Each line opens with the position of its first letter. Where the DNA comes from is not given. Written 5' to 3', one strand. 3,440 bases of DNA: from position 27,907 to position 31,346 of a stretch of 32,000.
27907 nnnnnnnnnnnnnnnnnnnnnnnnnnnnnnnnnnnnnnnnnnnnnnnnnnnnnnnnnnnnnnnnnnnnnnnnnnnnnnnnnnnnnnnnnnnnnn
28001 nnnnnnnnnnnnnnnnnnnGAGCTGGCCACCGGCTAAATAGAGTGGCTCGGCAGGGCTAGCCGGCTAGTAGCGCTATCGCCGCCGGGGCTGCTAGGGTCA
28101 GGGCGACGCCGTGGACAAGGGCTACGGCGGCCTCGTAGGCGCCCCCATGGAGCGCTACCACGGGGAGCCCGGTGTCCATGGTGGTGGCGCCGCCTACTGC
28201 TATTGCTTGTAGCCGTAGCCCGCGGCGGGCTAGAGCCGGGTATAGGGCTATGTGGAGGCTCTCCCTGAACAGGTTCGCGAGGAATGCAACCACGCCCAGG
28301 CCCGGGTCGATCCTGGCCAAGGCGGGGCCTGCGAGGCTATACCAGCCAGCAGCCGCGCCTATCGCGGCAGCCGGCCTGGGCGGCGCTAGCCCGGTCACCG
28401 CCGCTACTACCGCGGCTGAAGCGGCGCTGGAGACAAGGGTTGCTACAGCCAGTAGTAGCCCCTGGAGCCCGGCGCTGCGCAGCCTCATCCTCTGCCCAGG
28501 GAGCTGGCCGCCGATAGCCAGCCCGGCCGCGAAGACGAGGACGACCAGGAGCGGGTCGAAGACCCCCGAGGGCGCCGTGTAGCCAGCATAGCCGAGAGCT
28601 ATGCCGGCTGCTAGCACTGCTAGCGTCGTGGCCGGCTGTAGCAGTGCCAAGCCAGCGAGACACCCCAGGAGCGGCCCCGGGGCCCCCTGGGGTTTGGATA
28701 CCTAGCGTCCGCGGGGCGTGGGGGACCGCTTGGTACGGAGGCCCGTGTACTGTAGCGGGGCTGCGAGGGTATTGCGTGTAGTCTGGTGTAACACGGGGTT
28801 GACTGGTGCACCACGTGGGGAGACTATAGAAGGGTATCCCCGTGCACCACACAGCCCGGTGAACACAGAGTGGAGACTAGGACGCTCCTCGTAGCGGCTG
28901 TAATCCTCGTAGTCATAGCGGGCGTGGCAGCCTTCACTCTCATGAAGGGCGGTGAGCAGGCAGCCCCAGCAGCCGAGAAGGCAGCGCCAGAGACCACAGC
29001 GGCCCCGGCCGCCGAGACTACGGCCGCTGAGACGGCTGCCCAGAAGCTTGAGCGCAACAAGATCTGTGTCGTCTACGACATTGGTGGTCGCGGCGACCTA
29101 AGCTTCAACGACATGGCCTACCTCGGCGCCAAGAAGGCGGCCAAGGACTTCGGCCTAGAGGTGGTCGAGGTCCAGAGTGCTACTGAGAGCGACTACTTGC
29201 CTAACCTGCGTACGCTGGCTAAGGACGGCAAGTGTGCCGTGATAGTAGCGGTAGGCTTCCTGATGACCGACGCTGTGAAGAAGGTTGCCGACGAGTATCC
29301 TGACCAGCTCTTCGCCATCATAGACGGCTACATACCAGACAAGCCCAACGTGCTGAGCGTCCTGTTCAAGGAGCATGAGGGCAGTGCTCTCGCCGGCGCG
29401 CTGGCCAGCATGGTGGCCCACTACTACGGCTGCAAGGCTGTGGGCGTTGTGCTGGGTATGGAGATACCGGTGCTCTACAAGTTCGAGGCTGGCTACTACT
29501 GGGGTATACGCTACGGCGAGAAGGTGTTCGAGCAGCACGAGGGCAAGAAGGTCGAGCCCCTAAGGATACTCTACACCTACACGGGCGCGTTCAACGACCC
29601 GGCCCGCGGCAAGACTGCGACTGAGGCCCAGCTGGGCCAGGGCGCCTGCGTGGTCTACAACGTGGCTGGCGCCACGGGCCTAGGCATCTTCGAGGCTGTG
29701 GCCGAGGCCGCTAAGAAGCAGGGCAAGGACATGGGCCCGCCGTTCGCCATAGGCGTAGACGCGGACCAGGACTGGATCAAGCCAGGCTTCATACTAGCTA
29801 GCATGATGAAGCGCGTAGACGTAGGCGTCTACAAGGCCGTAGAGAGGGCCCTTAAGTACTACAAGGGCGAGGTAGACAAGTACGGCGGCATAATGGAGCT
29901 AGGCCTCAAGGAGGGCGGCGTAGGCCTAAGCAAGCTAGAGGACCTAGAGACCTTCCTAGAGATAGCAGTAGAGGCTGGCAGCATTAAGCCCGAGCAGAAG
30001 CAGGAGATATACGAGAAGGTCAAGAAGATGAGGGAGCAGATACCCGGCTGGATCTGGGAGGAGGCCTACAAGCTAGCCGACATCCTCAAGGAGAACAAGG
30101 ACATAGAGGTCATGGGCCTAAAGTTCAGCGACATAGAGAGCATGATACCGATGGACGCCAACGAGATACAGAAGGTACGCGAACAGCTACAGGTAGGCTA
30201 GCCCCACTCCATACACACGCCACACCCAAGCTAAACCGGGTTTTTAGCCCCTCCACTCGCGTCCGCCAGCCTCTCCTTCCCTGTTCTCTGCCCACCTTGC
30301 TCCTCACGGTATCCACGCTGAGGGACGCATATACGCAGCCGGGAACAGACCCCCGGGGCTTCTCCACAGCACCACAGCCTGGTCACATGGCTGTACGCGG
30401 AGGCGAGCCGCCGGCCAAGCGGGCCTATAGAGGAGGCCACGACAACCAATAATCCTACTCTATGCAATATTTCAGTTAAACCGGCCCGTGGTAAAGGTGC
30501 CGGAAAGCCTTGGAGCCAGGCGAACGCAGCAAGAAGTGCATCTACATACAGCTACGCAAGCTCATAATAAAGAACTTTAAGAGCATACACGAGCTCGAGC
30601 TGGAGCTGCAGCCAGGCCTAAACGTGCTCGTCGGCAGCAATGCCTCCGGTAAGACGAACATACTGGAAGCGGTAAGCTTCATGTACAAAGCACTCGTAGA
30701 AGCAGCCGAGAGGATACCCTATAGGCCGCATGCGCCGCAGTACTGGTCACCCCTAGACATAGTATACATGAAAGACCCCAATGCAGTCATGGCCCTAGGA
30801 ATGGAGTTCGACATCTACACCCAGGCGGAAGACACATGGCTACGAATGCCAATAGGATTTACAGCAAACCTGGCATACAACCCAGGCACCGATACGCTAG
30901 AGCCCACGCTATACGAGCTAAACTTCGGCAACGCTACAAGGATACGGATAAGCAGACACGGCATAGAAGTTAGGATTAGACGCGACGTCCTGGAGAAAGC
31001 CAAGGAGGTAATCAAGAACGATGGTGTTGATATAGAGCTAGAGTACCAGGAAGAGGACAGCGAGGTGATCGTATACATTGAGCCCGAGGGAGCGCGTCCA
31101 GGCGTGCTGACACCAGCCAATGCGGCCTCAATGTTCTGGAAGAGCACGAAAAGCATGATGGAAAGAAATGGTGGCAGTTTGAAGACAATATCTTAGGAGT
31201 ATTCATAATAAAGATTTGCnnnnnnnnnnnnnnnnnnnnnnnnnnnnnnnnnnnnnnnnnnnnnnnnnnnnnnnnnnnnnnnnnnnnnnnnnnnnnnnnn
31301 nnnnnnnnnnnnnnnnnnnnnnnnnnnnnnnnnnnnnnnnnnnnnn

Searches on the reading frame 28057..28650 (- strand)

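Call 8: search_protein_families(library=pfam, proteins=[window:28057-28650:-], max_evalue=0.001)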
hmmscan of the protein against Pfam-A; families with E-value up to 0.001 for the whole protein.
window:28057-28650:- (197 aa): 1 family
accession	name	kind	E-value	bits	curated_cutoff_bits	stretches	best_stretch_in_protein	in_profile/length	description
PF03956.18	Lys_export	-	7.2e-40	137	23.8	1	11-195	2-189/190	Lysine exporter LysO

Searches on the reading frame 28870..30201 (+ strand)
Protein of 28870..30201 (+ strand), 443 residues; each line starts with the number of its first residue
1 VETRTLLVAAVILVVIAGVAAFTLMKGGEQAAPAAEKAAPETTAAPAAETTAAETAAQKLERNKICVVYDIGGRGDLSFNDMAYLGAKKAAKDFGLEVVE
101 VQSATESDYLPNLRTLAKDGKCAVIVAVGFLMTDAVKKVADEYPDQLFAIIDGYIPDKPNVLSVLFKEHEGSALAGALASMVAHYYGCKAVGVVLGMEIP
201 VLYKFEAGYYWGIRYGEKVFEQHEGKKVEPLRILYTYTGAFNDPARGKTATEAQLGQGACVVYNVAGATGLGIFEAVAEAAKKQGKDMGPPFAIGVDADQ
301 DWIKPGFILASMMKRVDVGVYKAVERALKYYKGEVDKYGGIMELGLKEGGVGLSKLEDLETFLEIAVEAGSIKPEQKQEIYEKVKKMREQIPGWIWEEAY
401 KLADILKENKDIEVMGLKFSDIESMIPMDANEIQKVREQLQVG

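Call 8: search_protein_families(library=pfam, proteins=[window:28870-30201:+], max_evalue=0.001)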
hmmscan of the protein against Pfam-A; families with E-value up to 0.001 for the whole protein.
window:28870-30201:+ (443 aa): 1 family
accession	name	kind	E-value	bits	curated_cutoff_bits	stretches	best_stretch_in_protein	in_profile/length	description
PF02608.20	Bmp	-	1.6e-50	172.2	24.1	1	67-366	5-278/301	ABC transporter substrate-binding protein PnrA-like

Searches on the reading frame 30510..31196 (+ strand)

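Call 8: search_protein_families(library=pfam, proteins=[window:30510-31196:+], max_evalue=0.001)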
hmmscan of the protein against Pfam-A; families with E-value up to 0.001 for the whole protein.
window:30510-31196:+ (228 aa): 4 families
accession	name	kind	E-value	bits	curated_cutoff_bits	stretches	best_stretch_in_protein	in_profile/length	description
PF13175.12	AAA_15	-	7e-13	49.4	32.1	1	15-194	3-92/374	AAA ATPase domain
PF13476.12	AAA_23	-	1.1e-11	46.2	27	1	17-57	1-41/201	AAA domain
PF02463.25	SMC_N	-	2.7e-11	43.8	40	1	15-58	2-47/220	RecF/RecN/SMC N terminal domain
PF13304.12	AAA_21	-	1.1e-06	29.4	27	1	37-58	1-22/304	AAA domain, putative AbiEii toxin, Type IV TA system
